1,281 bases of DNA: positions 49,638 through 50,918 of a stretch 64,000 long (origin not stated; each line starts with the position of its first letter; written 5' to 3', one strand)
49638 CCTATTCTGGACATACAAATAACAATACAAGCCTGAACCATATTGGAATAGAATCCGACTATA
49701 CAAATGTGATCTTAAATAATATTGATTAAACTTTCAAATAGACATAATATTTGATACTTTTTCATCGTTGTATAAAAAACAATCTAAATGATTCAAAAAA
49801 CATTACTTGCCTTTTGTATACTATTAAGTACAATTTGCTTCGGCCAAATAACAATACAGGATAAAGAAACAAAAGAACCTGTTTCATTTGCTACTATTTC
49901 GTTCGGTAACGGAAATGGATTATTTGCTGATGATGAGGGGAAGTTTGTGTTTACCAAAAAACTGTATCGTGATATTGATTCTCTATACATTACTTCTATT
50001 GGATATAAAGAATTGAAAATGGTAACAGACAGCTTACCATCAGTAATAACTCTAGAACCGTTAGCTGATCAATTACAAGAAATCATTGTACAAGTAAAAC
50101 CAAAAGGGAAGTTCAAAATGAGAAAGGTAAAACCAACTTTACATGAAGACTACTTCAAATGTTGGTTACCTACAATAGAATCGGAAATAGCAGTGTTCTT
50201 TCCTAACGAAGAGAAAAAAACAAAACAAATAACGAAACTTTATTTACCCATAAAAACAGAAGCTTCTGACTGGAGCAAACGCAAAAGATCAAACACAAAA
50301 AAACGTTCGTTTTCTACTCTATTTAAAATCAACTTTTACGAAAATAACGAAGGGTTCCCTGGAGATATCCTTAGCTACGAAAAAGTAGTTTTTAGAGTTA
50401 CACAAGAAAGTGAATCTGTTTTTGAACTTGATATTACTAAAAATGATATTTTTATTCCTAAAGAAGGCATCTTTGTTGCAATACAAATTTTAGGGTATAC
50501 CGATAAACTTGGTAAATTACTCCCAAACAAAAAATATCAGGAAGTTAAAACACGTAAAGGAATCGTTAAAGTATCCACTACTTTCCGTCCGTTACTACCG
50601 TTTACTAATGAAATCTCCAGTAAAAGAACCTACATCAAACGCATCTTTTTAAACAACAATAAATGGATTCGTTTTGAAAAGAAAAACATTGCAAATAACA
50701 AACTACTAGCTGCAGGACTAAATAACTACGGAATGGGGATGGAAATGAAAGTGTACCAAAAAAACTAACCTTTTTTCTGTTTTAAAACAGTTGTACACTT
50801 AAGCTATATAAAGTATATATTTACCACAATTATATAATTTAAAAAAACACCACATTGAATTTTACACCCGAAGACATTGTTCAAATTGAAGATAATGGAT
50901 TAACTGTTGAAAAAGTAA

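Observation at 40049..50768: Tandem paralogous modules (ECF sigma, short anti-sigma candidate, YGNI-repeat protein, CarboxypepD_reg protein): a candidate uncharacterised envelope-signalling system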

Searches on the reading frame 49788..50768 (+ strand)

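Call 3: search_protein_families(library=pfam, proteins=[window:49788-50768:+], max_evalue=0.1)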
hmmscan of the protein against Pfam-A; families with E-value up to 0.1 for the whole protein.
window:49788-50768:+ (326 aa): 1 family
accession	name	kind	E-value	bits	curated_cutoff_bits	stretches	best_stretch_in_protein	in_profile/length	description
PF13715.12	CarbopepD_reg_2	-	3.5e-06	27.4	32.2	1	22-100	4-87/88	CarboxypepD_reg-like domain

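Call 4: search_protein_families(library=ncbifam, proteins=[window:49788-50768:+], max_evalue=0.1)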
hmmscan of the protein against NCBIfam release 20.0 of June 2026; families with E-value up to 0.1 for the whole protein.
window:49788-50768:+ (326 aa): 0 families

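Call 96: search_protein_families(library=padloc, proteins=[window:49788-50768:+], max_evalue=0.001)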
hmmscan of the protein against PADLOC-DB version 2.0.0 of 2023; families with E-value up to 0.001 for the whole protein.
window:49788-50768:+ (326 aa): 0 families
